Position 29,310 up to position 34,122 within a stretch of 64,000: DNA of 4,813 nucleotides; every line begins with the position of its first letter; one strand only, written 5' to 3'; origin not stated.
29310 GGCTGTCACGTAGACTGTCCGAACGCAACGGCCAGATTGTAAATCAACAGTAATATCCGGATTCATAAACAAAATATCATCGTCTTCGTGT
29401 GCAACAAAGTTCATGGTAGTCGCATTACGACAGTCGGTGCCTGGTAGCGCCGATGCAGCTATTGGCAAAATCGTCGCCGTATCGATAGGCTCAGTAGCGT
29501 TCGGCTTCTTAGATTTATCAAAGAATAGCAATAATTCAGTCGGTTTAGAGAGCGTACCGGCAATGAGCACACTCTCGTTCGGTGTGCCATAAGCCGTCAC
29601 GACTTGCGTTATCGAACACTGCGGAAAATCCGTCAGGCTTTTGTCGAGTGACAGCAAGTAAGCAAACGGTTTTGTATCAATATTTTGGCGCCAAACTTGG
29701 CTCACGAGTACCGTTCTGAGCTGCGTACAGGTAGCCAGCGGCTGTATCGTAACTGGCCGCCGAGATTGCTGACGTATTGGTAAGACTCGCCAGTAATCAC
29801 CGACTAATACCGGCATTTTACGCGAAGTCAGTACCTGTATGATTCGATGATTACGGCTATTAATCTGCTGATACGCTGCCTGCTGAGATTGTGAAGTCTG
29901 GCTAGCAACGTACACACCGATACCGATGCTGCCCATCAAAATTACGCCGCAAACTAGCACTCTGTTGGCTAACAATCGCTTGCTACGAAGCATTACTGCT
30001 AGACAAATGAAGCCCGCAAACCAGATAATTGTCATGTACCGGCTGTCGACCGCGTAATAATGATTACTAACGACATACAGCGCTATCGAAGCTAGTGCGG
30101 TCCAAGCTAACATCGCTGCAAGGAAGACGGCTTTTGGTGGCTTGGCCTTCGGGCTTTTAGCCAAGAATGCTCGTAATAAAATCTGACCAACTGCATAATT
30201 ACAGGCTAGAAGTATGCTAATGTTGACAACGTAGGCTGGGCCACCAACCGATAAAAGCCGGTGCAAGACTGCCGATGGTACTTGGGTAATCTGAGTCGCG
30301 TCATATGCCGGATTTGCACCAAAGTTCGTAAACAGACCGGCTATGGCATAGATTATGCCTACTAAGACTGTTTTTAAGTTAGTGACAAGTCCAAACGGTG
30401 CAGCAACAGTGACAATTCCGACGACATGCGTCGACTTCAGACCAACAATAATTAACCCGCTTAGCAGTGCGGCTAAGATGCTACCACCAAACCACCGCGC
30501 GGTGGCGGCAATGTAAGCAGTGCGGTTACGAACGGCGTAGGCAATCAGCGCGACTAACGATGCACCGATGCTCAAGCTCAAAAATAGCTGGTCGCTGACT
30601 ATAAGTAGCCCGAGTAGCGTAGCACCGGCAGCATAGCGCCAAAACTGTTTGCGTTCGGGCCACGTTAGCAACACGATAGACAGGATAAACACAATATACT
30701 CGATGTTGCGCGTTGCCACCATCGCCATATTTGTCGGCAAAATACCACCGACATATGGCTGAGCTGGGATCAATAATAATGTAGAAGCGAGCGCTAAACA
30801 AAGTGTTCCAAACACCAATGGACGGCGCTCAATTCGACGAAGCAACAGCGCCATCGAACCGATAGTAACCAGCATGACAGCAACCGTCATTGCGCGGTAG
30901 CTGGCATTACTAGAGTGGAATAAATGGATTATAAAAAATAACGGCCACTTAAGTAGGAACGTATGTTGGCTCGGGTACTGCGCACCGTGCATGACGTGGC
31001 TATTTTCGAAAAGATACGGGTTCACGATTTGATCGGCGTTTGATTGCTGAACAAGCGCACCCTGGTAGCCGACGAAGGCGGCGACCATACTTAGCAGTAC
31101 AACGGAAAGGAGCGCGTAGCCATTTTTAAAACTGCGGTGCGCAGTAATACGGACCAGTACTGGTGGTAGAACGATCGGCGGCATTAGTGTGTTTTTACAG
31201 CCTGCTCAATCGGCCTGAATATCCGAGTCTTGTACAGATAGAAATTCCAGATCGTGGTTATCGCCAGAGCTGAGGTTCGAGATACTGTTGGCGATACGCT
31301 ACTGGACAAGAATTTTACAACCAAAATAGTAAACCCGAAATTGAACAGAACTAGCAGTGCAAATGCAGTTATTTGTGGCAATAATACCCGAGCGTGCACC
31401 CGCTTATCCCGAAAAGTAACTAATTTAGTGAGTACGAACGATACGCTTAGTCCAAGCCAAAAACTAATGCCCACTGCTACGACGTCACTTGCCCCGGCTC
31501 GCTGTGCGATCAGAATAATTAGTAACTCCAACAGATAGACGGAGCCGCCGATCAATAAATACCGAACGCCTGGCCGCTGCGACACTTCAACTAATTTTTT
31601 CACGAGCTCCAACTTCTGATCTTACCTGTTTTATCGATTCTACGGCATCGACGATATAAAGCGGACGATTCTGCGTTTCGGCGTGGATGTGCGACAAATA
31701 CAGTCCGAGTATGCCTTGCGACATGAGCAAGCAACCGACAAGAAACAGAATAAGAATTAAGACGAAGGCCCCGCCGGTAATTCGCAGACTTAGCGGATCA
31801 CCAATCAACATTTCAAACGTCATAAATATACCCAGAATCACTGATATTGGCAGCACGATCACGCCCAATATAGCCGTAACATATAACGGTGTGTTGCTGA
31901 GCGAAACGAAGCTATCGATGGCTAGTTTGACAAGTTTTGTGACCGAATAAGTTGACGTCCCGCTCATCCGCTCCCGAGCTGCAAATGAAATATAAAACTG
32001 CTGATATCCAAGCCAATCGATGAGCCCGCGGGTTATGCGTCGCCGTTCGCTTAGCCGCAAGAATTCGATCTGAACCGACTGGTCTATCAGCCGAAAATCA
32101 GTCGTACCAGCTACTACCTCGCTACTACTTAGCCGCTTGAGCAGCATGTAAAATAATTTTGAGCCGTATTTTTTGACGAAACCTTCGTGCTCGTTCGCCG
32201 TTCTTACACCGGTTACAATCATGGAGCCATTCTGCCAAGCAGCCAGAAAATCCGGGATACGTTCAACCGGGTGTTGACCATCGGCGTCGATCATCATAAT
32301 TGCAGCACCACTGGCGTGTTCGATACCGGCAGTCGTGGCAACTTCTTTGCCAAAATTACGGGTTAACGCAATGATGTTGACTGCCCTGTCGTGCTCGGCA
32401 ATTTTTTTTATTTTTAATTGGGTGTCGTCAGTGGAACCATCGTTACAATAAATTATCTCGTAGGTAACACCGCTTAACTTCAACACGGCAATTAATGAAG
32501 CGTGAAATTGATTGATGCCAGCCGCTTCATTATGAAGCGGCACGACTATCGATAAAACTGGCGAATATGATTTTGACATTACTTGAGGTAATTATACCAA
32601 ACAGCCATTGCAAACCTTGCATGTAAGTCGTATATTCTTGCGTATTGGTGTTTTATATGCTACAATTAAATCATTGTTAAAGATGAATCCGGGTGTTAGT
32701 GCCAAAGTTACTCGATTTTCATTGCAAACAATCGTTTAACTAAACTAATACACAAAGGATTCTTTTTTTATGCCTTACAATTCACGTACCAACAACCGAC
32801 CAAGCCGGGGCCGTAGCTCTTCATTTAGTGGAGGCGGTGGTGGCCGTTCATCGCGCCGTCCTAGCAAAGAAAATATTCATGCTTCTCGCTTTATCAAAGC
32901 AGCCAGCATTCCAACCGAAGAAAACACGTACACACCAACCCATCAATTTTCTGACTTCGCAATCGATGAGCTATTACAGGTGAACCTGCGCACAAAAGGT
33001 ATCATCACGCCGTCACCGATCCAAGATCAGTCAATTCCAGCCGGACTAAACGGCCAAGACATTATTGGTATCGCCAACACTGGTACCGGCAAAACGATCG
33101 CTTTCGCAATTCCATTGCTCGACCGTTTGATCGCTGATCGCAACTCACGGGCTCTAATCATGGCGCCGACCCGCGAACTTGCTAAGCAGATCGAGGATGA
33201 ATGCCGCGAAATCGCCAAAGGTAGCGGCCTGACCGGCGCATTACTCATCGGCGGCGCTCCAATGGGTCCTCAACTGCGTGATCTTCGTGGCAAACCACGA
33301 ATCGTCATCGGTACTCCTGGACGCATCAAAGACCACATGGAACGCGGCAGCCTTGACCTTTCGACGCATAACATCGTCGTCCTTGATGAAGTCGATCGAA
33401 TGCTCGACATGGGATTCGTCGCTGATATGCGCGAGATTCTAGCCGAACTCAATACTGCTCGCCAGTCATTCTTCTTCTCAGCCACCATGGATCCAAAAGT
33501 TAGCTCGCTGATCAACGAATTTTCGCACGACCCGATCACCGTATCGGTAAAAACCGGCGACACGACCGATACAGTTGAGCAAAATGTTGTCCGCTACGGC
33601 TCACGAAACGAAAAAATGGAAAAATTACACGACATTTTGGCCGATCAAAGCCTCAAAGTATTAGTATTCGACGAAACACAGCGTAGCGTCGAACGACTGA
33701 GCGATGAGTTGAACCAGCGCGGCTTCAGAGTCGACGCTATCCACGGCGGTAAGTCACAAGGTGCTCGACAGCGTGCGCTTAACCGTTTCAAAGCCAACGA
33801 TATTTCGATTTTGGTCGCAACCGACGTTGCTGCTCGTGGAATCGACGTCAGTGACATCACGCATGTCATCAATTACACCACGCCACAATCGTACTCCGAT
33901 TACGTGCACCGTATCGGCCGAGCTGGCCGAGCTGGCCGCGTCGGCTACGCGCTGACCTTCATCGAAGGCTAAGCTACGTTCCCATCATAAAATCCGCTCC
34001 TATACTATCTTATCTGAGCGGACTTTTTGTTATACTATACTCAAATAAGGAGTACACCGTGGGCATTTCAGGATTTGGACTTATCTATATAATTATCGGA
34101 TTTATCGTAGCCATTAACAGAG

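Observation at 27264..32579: GtrB-like GT2, GtrA and a polytopic membrane protein fused to a PIG-L deacetylase: a three-component glycosylation operon with a built-in de-N-acetylase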

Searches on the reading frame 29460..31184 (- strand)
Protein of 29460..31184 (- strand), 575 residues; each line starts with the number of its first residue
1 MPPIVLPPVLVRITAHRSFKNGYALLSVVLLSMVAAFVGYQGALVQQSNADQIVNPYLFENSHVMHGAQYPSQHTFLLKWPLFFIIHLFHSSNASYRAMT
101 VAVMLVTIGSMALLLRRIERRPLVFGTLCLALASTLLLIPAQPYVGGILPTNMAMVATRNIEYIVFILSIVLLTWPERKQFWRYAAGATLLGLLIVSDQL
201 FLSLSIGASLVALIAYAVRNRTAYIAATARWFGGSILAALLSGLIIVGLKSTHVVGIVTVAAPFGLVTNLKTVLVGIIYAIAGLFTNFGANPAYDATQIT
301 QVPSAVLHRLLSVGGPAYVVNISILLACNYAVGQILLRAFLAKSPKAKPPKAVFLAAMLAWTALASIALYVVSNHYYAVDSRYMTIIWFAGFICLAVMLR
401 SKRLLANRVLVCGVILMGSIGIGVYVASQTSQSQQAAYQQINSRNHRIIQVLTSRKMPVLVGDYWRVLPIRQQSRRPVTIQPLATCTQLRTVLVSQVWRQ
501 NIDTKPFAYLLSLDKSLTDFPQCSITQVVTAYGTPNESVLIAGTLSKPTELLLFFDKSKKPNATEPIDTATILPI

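Call 39: predict_structure(alignment_id=A2)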
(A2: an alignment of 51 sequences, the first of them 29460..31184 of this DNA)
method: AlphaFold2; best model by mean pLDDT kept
length: 575 residues; sequences in the alignment: 51
mean_pLDDT: 88.2   pTM: 0.89
mean pLDDT of the five models: 88.2, 86.7, 85.9, 83.7, 82.1
residues with pLDDT >= 90: 345; 70-90: 178; 50-70: 44; < 50: 8
segments of 3 or more residues with pLDDT < 50: 144-148
pLDDT, mean of each block of 10 residues (from residue 1): 68 90 98 96 86 90 91 90 94 93 96 97 98 93 50 73 95 79 94 94 95 95 91 97 94 84 70 89 91 82 91 96 98 95 78 95 94 77 87 98 92 97 93 85 91 89 91 85 91 90 92 73 87 90 88 87 61 56
secondary structure, 60 per line:
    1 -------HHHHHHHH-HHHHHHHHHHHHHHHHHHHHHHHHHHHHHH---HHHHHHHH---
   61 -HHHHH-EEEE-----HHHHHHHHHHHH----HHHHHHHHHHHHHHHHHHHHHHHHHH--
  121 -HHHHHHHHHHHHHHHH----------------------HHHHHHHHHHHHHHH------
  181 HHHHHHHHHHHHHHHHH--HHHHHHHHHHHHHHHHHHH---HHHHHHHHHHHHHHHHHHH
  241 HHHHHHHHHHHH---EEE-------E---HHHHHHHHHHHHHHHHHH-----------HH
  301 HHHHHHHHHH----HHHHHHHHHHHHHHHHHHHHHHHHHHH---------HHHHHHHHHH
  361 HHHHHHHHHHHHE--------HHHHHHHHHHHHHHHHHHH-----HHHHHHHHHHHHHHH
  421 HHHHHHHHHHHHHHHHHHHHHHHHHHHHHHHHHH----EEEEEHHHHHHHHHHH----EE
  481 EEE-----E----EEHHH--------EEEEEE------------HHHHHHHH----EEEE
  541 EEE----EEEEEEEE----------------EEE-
elements in order: H8-15 H17-46 H50-57 H62-66 E68-71 H77-88 H93-118 H122-137 H160-174 H181-197 H200-218 H222-252 E256-258 H270-287 H299-310 H315-341 H351-372 H382-400 H406-454 E459-463 H464-474 E479-483 E507-512 H525-532 E537-543 E548-555 E572-574

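Call 41: fold_search(model_id=the predicted structure, library=pdb)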
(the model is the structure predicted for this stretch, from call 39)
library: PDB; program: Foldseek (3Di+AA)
matches with E <= 10: 464; with E <= 0.001: 2
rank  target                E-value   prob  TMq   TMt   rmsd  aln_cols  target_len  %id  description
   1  7zlh_A                1.5e-04  1.00  0.39  0.35  10.7       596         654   11  Cryo-EM structure of C-mannosyltransferase CeDPY19, in apo state, bound to CMT2-Fab and anti-Fab nanobody (released 2023-01-11)
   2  7zlg_A                6.7e-04  1.00  0.41  0.36   9.8       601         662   11  Cryo-EM structure of C-mannosyltransferase CeDPY19, in complex with acceptor peptide and bound to CMT2-Fab and anti-Fa (released 2023-01-11)
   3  6s7o_A                1.2e-03  1.00  0.42  0.38  12.9       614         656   12  Cryo-EM structure of human oligosaccharyltransferase complex OST-A (released 2019-12-18)
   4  7zli_A                1.4e-03  1.00  0.42  0.38  13.8       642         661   10  Cryo-EM structure of C-mannosyltransferase CeDPY19, in complex with Dol25-P-Man and bound to CMT2-Fab and anti-Fab nan (released 2023-01-11)
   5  8pn9_A                3.0e-03  1.00  0.41  0.37  13.1       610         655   10  Structure of human oligosaccharyltransferase OST-A complex bound to NGI-1 (released 2024-05-08)
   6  5ezm                  3.0e-03  1.00  0.39  0.41  15.7       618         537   14  Crystal Structure of ArnT from Cupriavidus metallidurans in the apo state (released 2016-02-17)
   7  6ghj_A                5.0e-03  0.25  0.10  0.12  23.5       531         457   12  PepTSt in complex with tripeptide Phe-Ala-Gln (released 2018-09-19)
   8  8b6l_I                6.0e-03  0.99  0.36  0.32  15.9       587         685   13  Subtomogram average of the human Sec61-TRAP-OSTA-translocon (released 2022-12-07)
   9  5oxp                  1.3e-02  0.25  0.13  0.15  23.4       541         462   12  PepTSt in occluded conformation with phosphate ion bound (released 2018-02-21)
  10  5ogl_A                1.3e-02  0.99  0.38  0.33  10.8       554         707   11  Structure of bacterial oligosaccharyltransferase PglB in complex with an acceptor peptide and an lipid-linked oligosac (released 2017-10-25)
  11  5oxl                  1.7e-02  0.16  0.10  0.12  23.6       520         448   11  PepTSt in complex with dipeptide Ala-Leu (released 2018-02-21)
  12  3rce_A                1.9e-02  0.98  0.38  0.33   9.4       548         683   10  Bacterial oligosaccharyltransferase PglB (released 2011-06-15)
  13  9hkl_B                2.7e-02  0.16  0.11  0.12  24.9       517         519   11  BetP-M150E in complex with GABA in an inward-facing state (released 2025-12-17)
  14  9i5k_A                3.8e-02  1.00  0.40  0.45  10.5       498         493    8  Structure of the Chaetomium thermophilum Pmt4 homodimer (C2 symmetry) (released 2025-12-24)
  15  5oxn                  3.8e-02  0.15  0.11  0.13  23.1       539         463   12  PepTSt in complex with dipeptide Phe-Ala (released 2018-02-21)
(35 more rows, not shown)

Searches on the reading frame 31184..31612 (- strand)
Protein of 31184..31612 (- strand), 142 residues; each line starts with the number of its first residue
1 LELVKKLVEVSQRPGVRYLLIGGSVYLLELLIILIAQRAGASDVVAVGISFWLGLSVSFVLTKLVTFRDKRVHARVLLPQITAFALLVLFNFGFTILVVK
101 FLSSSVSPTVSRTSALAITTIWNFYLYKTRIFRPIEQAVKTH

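Call 3: search_protein_families(library=pfam, proteins=[window:31184-31612:-], max_evalue=0.01)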
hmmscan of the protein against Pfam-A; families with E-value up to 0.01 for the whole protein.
window:31184-31612:- (142 aa): 1 family
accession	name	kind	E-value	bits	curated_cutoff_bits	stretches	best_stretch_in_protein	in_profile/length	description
PF04138.20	GtrA_DPMS_TM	-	4.6e-13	49.8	26.1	1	17-132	1-117/117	GtrA/DPMS, transmembrane domain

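Call 4: search_protein_families(library=ncbifam, proteins=[window:31184-31612:-], max_evalue=0.01)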
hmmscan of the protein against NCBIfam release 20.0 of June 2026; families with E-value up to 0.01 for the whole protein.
window:31184-31612:- (142 aa): 0 families

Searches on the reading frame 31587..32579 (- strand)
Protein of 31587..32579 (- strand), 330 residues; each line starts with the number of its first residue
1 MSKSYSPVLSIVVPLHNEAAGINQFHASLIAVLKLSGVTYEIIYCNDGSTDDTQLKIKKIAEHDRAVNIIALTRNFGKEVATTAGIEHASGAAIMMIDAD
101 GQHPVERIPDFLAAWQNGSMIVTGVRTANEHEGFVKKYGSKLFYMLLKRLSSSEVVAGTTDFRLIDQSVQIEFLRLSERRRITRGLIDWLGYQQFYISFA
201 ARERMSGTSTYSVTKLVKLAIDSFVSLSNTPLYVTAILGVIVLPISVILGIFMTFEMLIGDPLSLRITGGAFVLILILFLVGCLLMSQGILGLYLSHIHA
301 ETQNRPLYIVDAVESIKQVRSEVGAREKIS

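Call 3: search_protein_families(library=pfam, proteins=[window:31587-32579:-], max_evalue=0.01)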
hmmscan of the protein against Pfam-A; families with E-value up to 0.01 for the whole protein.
window:31587-32579:- (330 aa): 3 families
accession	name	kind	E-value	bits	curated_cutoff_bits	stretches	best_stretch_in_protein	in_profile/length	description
PF00535.33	Glycos_transf_2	-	1.6e-26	93.7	23.3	1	10-168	1-162/168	Glycosyl transferase family 2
PF10111.15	Glyco_tranf_2_2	-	0.00016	21.7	27.3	1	39-101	29-92/276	Glycosyltransferase like family 2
PF13641.12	Glyco_tranf_2_3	-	0.006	17.1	27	1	9-100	3-96/230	Glycosyltransferase like family 2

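Call 4: search_protein_families(library=ncbifam, proteins=[window:31587-32579:-], max_evalue=0.01)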
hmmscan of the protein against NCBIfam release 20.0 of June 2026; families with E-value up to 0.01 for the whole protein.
window:31587-32579:- (330 aa): 22 families
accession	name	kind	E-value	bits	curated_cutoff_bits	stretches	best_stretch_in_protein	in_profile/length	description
NF047588.1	GlcsyltransPgfSStrep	equivalog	1.6e-61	208.2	500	1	9-312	3-304/308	glycosyltransferase PgfS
NF007986.1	PRK10714.1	equivalog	3.4e-38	131.4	529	1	9-314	8-312/316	undecaprenyl-phosphate 4-deoxy-4-formamido-L-arabinose transferase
TIGR03937.1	PgaC_IcaA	equivalog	3.1e-16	59.4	422.3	1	5-101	43-136/407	poly-beta-1,6-N-acetyl-D-glucosamine synthase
NF007482.0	PRK10073.1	equivalog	2.1e-13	50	423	1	4-160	3-151/334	glycosyltransferase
NF047683.1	TeichurnBiosyTuaG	equivalog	4.4e-11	42.9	400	1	5-110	4-106/252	teichuronic acid biosynthesis protein TuaG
NF041391.1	DPhHxTase_Halo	equivalog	2.5e-09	36.4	375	1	43-169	27-149/213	dolichyl-phosphate hexose transferase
NF058614.1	PPMAGASynPpgS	equivalog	1.6e-08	34.2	370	1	11-131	4-118/226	polyprenyl-phospho-N-acetylgalactosaminyl synthase PpgS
NF041875.1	EPS_EpsD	equivalog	3.3e-08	33.3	370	1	9-122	1-111/325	exopolysaccharide biosynthesis glycosyltransferase EpsD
TIGR04283.1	glyco_like_mftF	equivalog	4.1e-08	33.1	182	1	9-110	1-92/221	TIGR04283 family arsenosugar biosynthesis glycosyltransferase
TIGR04182.1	glyco_TIGR04182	equivalog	2.1e-07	30.7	325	1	10-302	3-289/293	S-layer glycoprotein N-glycosyltransferase AglJ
TIGR03965.1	mycofact_glyco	equivalog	7.7e-07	28.3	280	1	6-103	73-167/467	mycofactocin biosynthesis glycosyltransferase MftF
TIGR04242.1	nodulat_NodC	equivalog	3.1e-06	26.4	550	1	5-101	46-142/395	chitooligosaccharide synthase NodC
TIGR03111.1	glyc2_xrt_Gpos1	hypoth_equivalog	3.5e-05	22.8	363.95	1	5-148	47-188/439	TIGR03111 family XrtG-associated glycosyltransferase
NF050819.1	PolSacchBiosHfsG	equivalog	4.7e-05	22.7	500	1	6-117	11-115/302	polysaccharide biosynthesis protein HfsG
TIGR03469.1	HpnB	hypoth_equivalog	0.00025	20.2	379.25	1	5-118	42-163/386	hopene-associated glycosyltransferase HpnB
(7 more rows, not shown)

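Call 21: search_solved_structures(query=window:31587-32579:-, max_evalue=0.00001)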
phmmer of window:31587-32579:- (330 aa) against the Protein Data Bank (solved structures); distinct sequences matched with E-value up to 0.00001: 8.
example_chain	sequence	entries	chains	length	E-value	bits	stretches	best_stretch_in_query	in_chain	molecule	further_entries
5ekp_C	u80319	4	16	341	1.2e-60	208.7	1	8-313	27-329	Uncharacterized glycosyltransferase sll0501 | Glycosyltransferase sll0501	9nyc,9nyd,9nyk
9nye_A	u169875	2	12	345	1.2e-60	208.6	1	8-313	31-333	Glycosyltransferase sll0501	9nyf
5eke_A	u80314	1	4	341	1.6e-60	208.2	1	8-313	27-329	Uncharacterized glycosyltransferase sll0501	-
9bhc_C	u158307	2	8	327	1.3e-32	116.5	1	9-313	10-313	Undecaprenyl-phosphate 4-deoxy-4-formamido-L-arabinose transferase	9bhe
8vxh_A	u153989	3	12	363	1.9e-32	116.1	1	9-313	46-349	Undecaprenyl-phosphate 4-deoxy-4-formamido-L-arabinose transferase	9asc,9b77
9hwj_A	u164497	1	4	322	6.6e-31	111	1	9-313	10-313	Undecaprenyl-phosphate 4-deoxy-4-formamido-L-arabinose transferase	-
5mlz_A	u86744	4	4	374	6.1e-13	52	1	8-128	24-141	Dolichol monophosphate mannose synthase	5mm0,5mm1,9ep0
5hea_A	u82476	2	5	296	3.4e-08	36.4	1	8-102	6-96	Putative glycosyltransferase (GalT1)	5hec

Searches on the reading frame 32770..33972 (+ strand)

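Call 3: search_protein_families(library=pfam, proteins=[window:32770-33972:+], max_evalue=0.01)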
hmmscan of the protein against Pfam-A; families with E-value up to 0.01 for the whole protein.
window:32770-33972:+ (400 aa): 6 families
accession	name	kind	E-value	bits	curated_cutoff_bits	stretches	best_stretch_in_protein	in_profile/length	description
PF00270.35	DEAD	-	2e-48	164.7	26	1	82-244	1-164/167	DEAD/DEAH box helicase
PF00271.37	Helicase_C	-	1.3e-32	112.8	23.5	1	281-389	1-110/110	Helicase conserved C-terminal domain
PF04851.21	ResIII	-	9e-09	35.9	22.5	1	101-240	29-162/164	Type III restriction enzyme, res subunit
PF13401.12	AAA_22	-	0.0032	18.2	27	0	102-225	12-109/130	AAA domain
PF13604.12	AAA_30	-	0.0065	16.7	27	0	99-208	22-97/191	AAA domain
PF13245.12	AAA_19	-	0.0074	16.9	25.1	0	97-213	13-103/134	AAA domain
